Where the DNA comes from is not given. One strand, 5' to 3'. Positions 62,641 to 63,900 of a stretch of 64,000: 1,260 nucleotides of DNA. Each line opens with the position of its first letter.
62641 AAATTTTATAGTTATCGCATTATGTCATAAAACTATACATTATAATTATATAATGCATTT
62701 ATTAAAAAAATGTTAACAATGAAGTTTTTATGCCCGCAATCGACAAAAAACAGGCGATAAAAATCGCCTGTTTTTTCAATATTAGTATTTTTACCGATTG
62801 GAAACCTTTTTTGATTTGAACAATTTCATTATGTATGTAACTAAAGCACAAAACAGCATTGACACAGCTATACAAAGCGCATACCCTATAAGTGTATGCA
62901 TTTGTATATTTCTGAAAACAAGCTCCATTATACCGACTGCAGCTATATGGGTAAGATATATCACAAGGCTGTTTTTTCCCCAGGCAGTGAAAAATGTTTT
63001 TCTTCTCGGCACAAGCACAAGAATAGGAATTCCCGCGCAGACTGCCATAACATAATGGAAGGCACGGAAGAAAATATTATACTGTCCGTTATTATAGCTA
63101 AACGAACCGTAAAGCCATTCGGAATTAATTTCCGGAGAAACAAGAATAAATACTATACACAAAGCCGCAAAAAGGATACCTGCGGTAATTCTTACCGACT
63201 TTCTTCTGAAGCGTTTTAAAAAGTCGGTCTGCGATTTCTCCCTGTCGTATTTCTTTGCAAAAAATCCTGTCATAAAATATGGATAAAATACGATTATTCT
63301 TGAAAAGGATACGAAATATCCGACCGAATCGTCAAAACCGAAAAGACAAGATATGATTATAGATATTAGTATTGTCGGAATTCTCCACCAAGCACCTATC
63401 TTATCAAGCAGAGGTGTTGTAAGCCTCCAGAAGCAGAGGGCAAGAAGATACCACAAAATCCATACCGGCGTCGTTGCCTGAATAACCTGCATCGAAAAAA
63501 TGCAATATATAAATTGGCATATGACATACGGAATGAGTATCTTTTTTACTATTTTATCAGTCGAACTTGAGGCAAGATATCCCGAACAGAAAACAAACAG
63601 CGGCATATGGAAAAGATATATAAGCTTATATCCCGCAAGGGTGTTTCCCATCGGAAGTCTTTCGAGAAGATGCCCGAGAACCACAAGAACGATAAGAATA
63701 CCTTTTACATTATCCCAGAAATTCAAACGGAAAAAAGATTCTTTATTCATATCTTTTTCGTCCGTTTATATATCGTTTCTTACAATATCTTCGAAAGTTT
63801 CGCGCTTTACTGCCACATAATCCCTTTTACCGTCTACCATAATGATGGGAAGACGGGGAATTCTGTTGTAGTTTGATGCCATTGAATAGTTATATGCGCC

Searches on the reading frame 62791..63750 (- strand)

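Call 7: search_protein_families(library=pfam, proteins=[window:62791-63750:-], max_evalue=0.01)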
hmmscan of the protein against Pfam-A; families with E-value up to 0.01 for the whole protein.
window:62791-63750:- (319 aa): 1 family
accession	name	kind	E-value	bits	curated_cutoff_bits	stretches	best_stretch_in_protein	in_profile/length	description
PF01757.29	Acyl_transf_3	-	2.5e-23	83.1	31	1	10-305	2-325/326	Acyltransferase domain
